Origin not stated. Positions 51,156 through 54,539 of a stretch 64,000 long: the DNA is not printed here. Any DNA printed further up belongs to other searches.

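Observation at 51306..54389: Phage-encoded 1027-aa cysteine-rich repeat adhesin-like protein with T9SS C-terminal sorting domain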

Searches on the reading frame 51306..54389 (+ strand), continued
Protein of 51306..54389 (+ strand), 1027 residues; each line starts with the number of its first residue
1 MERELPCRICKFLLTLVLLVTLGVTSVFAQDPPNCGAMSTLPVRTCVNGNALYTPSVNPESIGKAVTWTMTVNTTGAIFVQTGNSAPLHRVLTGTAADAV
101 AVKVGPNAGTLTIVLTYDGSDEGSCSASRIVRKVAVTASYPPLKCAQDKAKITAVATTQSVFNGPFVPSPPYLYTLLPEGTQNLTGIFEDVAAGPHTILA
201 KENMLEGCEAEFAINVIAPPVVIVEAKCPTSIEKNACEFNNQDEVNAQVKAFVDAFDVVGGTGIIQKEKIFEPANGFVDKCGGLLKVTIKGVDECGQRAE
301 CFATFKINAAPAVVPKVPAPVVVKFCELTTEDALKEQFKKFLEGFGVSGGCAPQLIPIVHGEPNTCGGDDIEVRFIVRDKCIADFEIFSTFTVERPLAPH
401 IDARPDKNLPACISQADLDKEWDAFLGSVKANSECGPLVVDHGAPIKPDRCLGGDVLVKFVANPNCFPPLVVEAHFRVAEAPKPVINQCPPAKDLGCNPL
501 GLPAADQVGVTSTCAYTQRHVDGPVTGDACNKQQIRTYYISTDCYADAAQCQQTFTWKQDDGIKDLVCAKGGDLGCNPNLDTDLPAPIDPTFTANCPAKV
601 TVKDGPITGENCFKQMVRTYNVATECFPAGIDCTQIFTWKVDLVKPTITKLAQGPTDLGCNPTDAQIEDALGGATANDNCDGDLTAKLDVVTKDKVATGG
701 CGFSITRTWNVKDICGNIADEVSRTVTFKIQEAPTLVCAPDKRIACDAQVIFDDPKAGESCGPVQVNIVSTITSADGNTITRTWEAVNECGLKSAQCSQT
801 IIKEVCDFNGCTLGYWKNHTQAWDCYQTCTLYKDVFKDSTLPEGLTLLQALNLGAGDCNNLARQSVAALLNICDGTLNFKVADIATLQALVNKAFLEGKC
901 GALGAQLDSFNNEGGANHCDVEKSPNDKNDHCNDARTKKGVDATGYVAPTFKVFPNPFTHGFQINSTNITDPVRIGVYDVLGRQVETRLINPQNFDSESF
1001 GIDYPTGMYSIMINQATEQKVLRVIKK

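Call 53: fold_search(model_id=the predicted structure, library=pdb)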
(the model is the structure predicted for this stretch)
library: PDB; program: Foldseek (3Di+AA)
matches with E <= 10: 1640; with E <= 0.001: 149
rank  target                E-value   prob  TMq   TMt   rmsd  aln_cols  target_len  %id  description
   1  9flp_A                6.0e-14  1.00  0.15  0.16  120.6      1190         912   11  CryoEM structure of the neck (1403-2314) in the grappling hook protein A (GhpA) in the bacterium Aureispira sp. CCB-QB (released 2024-10-16)
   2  9hcj_10               3.5e-12  1.00  0.11  0.07  77.3      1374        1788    8  D. discoideum nuclear pore complex (released 2024-12-25)
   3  8k53_A                5.3e-11  1.00  0.13  0.16  57.5      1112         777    8  Structure of the Dimeric Human CNTN2 Ig 1-6-FNIII 1-2 Domain in an Asymmetric State (released 2023-12-06)
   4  9fly_A                9.7e-11  1.00  0.16  0.18  88.1       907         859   10  CryoEM structure of the base (4151-5009) in the grappling hook protein A (GhpA) in the bacterium Aureispira sp. CCB-QB (released 2024-10-16)
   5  5t9t_B                1.4e-09  1.00  0.08  0.14  38.7       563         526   10  Protocadherin Gamma B2 extracellular cadherin domains 1-5 (released 2016-10-19)
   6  3dmk_A                2.8e-09  0.99  0.08  0.10  49.0       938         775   10  Crystal structure of Down Syndrome Cell Adhesion Molecule (DSCAM) isoform 1.30.30, N-terminal eight Ig domains (released 2008-10-07)
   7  9g93_A                9.0e-09  1.00  0.10  0.14  35.6       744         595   10  CryoET structure of the in vitro grown Bacillus anthracis Sap S-layer (released 2024-12-18)
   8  5t9t_A                1.1e-08  1.00  0.08  0.13  38.2       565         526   11  Protocadherin Gamma B2 extracellular cadherin domains 1-5 (released 2016-10-19)
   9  9ijj_h                1.4e-08  1.00  0.14  0.11  55.4      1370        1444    8  In situ structure of the central apparatus in mouse sperm axoneme. (released 2025-06-04)
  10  6qx4_B                1.5e-08  0.99  0.07  0.11  42.2       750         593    9  Structure of the Bacillus anthracis Sap S-layer assembly domain (released 2019-07-31)
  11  6hhu_A                1.8e-08  1.00  0.09  0.13  45.7       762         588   11  Structure of the Bacillus anthracis Sap S-layer assembly domain (released 2019-07-24)
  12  5erd_A                2.3e-08  1.00  0.10  0.16  26.9       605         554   10  Crystal structure of human Desmoglein-2 ectodomain (released 2016-06-22)
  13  9ijj_4H               2.8e-08  1.00  0.15  0.06  82.4      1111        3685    8  In situ structure of the central apparatus in mouse sperm axoneme. (released 2025-06-04)
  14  7a7d_a                4.0e-08  1.00  0.09  0.14  34.8       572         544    9  Cadherin fit into cryo-ET map (released 2020-12-23)
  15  9ijj_4I               5.1e-08  0.97  0.10  0.05  76.5      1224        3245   10  In situ structure of the central apparatus in mouse sperm axoneme. (released 2025-06-04)
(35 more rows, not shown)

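Call 54: search_protein_families(library=pfam, proteins=[P0004, P0005, P0006, P0003, L009:8001-10622:+], max_evalue=0.1)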
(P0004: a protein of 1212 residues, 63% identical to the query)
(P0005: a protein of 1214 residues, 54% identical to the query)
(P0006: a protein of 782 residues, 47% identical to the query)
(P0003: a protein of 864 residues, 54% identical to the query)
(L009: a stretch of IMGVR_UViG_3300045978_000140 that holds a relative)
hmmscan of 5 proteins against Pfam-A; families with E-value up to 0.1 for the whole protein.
P0004 (1212 aa): 1 family
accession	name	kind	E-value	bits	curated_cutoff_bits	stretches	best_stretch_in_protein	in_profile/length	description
PF18962.6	Por_Secre_tail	-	2.2e-08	34.7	27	1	1138-1207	2-71/75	Secretion system C-terminal sorting domain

P0005 (1214 aa): 2 families
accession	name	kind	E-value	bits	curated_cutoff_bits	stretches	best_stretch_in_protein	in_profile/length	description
PF18962.6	Por_Secre_tail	-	3.8e-07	30.7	27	1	1141-1212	3-74/75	Secretion system C-terminal sorting domain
PF23237.1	HYR_4C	-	0.0051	17.4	27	1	674-726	23-71/73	HYR-like domain with 4 cysteines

P0006 (782 aa): 1 family
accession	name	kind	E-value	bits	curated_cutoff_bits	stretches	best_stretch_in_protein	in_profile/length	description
PF18962.6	Por_Secre_tail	-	1.6e-06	28.7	27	1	709-779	3-73/75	Secretion system C-terminal sorting domain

P0003 (864 aa): 1 family
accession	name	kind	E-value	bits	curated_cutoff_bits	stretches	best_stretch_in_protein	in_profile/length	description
PF18962.6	Por_Secre_tail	-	3.8e-07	30.7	27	1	790-861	1-73/75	Secretion system C-terminal sorting domain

L009:8001-10622:+ (874 aa): 2 families
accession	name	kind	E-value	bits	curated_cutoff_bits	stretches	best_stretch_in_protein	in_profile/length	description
PF18962.6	Por_Secre_tail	-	4e-07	30.7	27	1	799-868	2-70/75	Secretion system C-terminal sorting domain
PF23623.1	GBD_IRG7_N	-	0.093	13.4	27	0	822-866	40-84/95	IRG7 N-terminal galactose binding domain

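Call 57: fold_search(model_id=the predicted structure, library=viral)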
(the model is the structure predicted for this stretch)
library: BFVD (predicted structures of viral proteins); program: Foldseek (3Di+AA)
matches with E <= 10: 1103; with E <= 0.001: 129
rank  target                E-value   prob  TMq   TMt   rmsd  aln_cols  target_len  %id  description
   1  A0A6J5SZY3            4.6e-15  1.00  0.12  0.10  39.3      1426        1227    9  Ig [uncultured Caudovirales phage]
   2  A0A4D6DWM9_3          2.1e-14  1.00  0.10  0.09  44.6      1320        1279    8  Uncharacterized protein [Edwardsiella phage pEt-SU]
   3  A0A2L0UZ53            3.3e-14  1.00  0.20  0.19  33.9      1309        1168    9  Putative internalin [Agrobacterium phage Atu_ph07]
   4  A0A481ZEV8            4.3e-14  1.00  0.09  0.09  52.8      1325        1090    9  Putative Ig domain protein [Pithovirus LCPAC404]
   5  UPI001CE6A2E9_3       2.1e-13  1.00  0.09  0.08  62.3      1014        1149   10  (no name look-up for this kind of identifier)
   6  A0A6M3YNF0            2.6e-13  1.00  0.08  0.08  68.6       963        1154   10  PKD/Chitinase domain-containing protein [Alteromonas phage vB_AcoS-R7M]
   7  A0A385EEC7            2.8e-13  1.00  0.15  0.18  79.8       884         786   10  T1SS secreted agglutinin RTX [Caulobacter phage CcrBL9]
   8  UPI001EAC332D         9.2e-13  1.00  0.13  0.11  42.0      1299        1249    8  (no name look-up for this kind of identifier)
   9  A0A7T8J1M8            2.5e-12  1.00  0.12  0.12  45.1      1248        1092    8  (no name in the UniProt tables at hand)
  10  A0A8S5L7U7            7.8e-12  1.00  0.12  0.12  37.1      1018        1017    8  Uncharacterized protein [CrAss-like virus sp. ctt4r3]
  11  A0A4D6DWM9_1          1.6e-11  1.00  0.10  0.09  46.0      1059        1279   10  Uncharacterized protein [Edwardsiella phage pEt-SU]
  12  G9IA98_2              1.9e-11  1.00  0.07  0.08  49.9       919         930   10  (no name in the UniProt tables at hand)
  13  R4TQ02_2              2.4e-11  1.00  0.09  0.08  57.5      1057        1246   10  (no name in the UniProt tables at hand)
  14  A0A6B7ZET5            2.6e-11  1.00  0.08  0.10  41.2       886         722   11  Uncharacterized protein [Klebsiella phage N1M2]
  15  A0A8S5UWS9            3.6e-11  1.00  0.09  0.10  50.7       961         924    9  Uncharacterized protein [Siphoviridae sp. ctzO58]
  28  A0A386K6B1            1.5e-08  1.00  0.11  0.11  50.4       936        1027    9  Putative major tail protein/T1SS secreted agglutinin RTX [Dickeya phage vB_DsoM_JA11]
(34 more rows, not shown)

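Call 69: search_protein_representatives(protein=window:51393-54140:+)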
Query: 916 residues. Proteins with E-value up to 0.001 (for the whole library): 3208; up to 1e-10: 1419; up to 1e-30: 482. The best 150 are listed.
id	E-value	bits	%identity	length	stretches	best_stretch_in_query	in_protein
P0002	0.0e+00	1402.8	69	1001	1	9-916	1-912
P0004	6.8e-287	970.8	64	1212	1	1-706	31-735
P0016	1.8e-274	929.6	39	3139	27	552-719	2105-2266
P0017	7.1e-232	788.7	45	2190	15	571-786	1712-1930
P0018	2.2e-208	711.0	30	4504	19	179-724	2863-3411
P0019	5.4e-199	679.9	39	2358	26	642-773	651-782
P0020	2.0e-195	668.0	34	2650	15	189-423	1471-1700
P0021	2.7e-171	588.2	28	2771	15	196-465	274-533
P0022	8.2e-169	580.0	100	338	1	661-916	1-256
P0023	2.9e-168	578.2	28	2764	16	191-460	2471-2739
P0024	1.6e-163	562.5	27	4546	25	247-476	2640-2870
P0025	3.2e-163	561.5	30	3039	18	199-464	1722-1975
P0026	5.0e-162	557.5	49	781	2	14-457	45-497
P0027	5.0e-153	527.7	30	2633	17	249-437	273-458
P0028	1.2e-152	526.5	31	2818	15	157-439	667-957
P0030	8.2e-141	487.3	42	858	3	703-916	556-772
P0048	2.2e-110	386.6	35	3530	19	612-772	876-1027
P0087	7.1e-82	292.3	31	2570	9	3-426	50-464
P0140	4.7e-62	226.7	35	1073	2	31-566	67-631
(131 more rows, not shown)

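Call 70: search_protein_families(library=ncbifam, proteins=[P0016, P0017, P0020, P0030, P0140], max_evalue=0.001)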
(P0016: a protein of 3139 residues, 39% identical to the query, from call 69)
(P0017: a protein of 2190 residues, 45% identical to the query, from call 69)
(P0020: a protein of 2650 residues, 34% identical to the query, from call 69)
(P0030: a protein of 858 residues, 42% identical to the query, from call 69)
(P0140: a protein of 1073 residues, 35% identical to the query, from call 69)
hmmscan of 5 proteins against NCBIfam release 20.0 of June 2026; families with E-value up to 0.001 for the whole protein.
P0016 (3139 aa): 1 family
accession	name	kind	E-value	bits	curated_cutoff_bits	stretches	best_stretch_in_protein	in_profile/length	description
NF033932.1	LapB_rpt_80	domain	4.6e-154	501.1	45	26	2060-2100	1-40/83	LapB repeat-containing protein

P0017 (2190 aa): 5 families
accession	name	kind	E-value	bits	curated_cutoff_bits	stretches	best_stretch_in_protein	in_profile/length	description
NF033932.1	LapB_rpt_80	domain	1e-65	218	45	0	711-746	6-40/83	LapB repeat-containing protein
NF047446.1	barrel_OmpL47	domain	7.4e-24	84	40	0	1892-1919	41-68/68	OmpL47-type beta-barrel domain-containing protein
NF047441.1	Lepto_OmpL47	equivalog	4.7e-08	33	250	0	1893-1927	204-238/336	multi-beta-barrel domain surface protein OmpL47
TIGR04183.1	Por_Secre_tail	domain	3.2e-07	30.2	23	1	2111-2189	2-72/72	T9SS type A sorting domain-containing protein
NF051441.1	BisHyethTerphBdeA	equivalog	2.5e-06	27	520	0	1743-1799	26-82/305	bis(hydroxyethyl) terephthalate hydrolase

P0020 (2650 aa): 3 families
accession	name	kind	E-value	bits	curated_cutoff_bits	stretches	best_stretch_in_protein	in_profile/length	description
TIGR04183.1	Por_Secre_tail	domain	1.6e-10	40.8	23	1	2576-2650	2-72/72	T9SS type A sorting domain-containing protein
NF038113.1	T9SSA_dep_M36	equivalog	2.4e-10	39.2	885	1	2550-2649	769-868/869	T9SS-dependent M36 family metallopeptidase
NF052228.1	T9SS_PorZ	equivalog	0.00038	19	260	1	2567-2641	667-745/757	type IX secretion system anionic LPS delivery protein PorZ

P0030 (858 aa): 2 families
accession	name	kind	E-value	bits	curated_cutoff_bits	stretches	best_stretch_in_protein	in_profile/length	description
TIGR04183.1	Por_Secre_tail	domain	6.2e-13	48.5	23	1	786-858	2-72/72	T9SS type A sorting domain-containing protein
NF038113.1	T9SSA_dep_M36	equivalog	5.1e-08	31.5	885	1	778-857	788-868/869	T9SS-dependent M36 family metallopeptidase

P0140 (1073 aa): 2 families
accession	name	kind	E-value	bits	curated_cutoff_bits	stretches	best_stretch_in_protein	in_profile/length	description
TIGR04183.1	Por_Secre_tail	domain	1.6e-08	34.4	23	1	998-1073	2-72/72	T9SS type A sorting domain-containing protein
NF038113.1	T9SSA_dep_M36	equivalog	6.5e-05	21.3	885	1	995-1072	793-868/869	T9SS-dependent M36 family metallopeptidase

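Call 72: search_protein_families(library=pfam, proteins=[P0021, P0025, P0087], max_evalue=0.001)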
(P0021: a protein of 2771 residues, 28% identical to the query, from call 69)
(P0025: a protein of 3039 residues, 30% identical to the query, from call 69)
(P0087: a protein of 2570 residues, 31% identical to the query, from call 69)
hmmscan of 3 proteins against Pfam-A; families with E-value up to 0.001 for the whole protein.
P0021 (2771 aa): 3 families
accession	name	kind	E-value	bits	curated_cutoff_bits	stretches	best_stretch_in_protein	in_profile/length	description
PF13585.12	CHU_C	-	9.9e-19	67.7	27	1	2658-2769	3-86/86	CHU_C Type IX secretion signal domain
PF12028.13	DUF3515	-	5e-17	62.5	27.6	0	910-957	101-145/159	Protein of unknown function (DUF3515)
PF23237.1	HYR_4C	-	4.1e-06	27.3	27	2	2124-2182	11-73/73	HYR-like domain with 4 cysteines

P0025 (3039 aa): 2 families
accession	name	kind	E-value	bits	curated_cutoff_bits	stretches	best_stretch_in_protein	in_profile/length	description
PF20635.2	SMN_YG-box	-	9.7e-27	93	21.3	0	1963-2004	13-53/71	Survival Motor Neuron, YG-box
PF14416.11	PMR5N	-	4.3e-13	49.8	29.2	0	1140-1164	24-48/55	PMR5 N terminal Domain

P0087 (2570 aa): 9 families
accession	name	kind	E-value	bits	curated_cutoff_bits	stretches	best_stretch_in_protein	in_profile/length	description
PF17210.9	SdrD_B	-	2e-49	166.9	29.7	2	1597-1706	2-112/112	SdrD B-like domain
PF18962.6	Por_Secre_tail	-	1.4e-15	57.8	27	1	2490-2568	1-75/75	Secretion system C-terminal sorting domain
PF13620.12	CarboxypepD_reg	-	4.6e-12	46.5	32.3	2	1618-1663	13-54/82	Carboxypeptidase regulatory-like domain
PF13573.12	SprB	-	3e-10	40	28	2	1923-1943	15-35/37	SprB repeat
PF17802.7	SpaA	-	4.8e-08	33.5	23.1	0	1475-1538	11-70/91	Prealbumin-like fold domain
PF12032.13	CLIP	-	2.2e-06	28.2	20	0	1352-1375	5-28/54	Regulatory CLIP domain of proteinases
PF04481.18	DUF561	-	2.2e-06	27.5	21.6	0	483-526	39-82/243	Protein of unknown function (DUF561)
PF07495.19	Y_Y_Y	-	0.00036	20.8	26.6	0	196-213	27-44/65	Y_Y_Y domain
PF24421.1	Ig_J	-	0.00061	20.3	29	0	1499-1529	54-84/104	Tip attachment protein J, Ig-like domain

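Call 73: find_encoding_contigs(protein=P0021, flank=6000, max_places=2)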
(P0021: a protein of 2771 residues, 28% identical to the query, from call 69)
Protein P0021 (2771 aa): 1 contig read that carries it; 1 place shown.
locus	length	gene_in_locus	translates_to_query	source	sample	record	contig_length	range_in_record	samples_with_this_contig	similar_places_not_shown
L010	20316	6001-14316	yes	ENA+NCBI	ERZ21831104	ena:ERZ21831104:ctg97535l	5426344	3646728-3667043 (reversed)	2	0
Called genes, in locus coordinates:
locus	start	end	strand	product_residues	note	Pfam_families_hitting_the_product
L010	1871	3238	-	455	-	PF01120:Alpha_L_fucos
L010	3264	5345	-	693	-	PF01120:Alpha_L_fucos, PF00754:F5_F8_type_C, PF22633:F5_F8_type_C_2, PF13287:Fn3_assoc, PF13290:CHB_HEX_C_1, PF00754:F5_F8_type_C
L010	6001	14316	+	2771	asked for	PF23237:HYR_4C (faint), PF12028:DUF3515 (faint), PF28554:DUF8437 (faint), PF13585:CHU_C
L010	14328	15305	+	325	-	PF11751:PorP_SprF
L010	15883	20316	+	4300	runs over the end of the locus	PF23237:HYR_4C (faint), PF13573:SprB, PF02072:Orexin (faint), PF13585:CHU_C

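Call 88: find_related_loci(query=P0017, collection=genome_contigs, flank=3000)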
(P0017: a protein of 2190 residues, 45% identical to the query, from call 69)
Query P0017 (2190 aa) in genome_contigs; peptide patterns used: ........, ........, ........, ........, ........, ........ (x = any residue, [..] = any of these).
129 stretches matched a pattern; 64 encode a relative of the query (tblastn E <= 1e-3); 64 distinct loci.
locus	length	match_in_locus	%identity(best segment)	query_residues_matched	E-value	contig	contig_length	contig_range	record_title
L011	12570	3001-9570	100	1-2190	0e+0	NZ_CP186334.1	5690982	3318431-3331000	Gaoshiqia hydrogeniformans strain Z1-71 chromosome, complete genome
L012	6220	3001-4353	42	554-2190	8e-86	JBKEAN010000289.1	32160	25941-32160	MAG: Mangrovibacterium sp. isolate VLC_097 k251_4419480, whole genome shotgun sequence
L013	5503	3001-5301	35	479-2190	1e-80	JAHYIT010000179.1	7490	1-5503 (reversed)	MAG: Mariniphaga sp. isolate KA03 NODE_4067_length_7490_cov_10.646068, whole genome shotgun sequence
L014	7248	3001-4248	39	1782-2190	1e-68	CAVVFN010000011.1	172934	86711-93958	MAG: uncultured Prolixibacteraceae bacterium isolate MFD01721.bin.1.367 genome assembly, contig: contig_33255, whole gen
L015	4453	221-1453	36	1775-2190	6e-67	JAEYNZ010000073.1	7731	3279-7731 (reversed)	MAG: Bacteroidetes bacterium isolate OH_CBB_133 k127_1703408, whole genome shotgun sequence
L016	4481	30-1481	34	595-2187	3e-62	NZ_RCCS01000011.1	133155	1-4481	Tenacibaculum discolor strain DSM 18842 Ga0183463_108, whole genome shotgun sequence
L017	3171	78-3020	30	676-2190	4e-62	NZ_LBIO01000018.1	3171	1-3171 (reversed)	Mangrovimonas sp. TPBH4 contig18, whole genome shotgun sequence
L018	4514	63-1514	34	597-2190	3e-60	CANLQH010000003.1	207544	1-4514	uncultured Tenacibaculum sp. isolate 977.fasta genome assembly, contig: NODE_3, whole genome shotgun sequence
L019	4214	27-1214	36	597-2190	1e-58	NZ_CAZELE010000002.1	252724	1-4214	Tenacibaculum crassostreae isolate JO-1(T) TCRASSO_Contig_2, whole genome shotgun sequence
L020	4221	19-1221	38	595-2190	4e-58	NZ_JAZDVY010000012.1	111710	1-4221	Tenacibaculum sp. FZY0031 NODE_12_length_111710_cov_151.718739, whole genome shotgun sequence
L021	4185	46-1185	36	697-2190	9e-57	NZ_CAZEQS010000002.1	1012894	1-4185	Tenacibaculum litoreum isolate CL-TF13(T) TOREUM_Contig_2, whole genome shotgun sequence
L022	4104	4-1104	37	623-2190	3e-56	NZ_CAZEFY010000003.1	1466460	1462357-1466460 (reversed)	Tenacibaculum aestuarii isolate SMK4(T) TAESTU_Contig_3, whole genome shotgun sequence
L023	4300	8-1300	35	684-2190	1e-54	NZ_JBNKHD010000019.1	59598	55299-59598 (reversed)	MAG: Tenacibaculum sp. isolate E1E2.bin.12.orig k141_103971, whole genome shotgun sequence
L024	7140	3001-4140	35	697-2190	5e-54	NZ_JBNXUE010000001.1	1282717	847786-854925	Tenacibaculum sp. SDUM215027 scaffold1, whole genome shotgun sequence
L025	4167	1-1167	36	599-2190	6e-54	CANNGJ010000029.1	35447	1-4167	uncultured Tenacibaculum sp. isolate 4-96.fasta genome assembly, contig: NODE_29, whole genome shotgun sequence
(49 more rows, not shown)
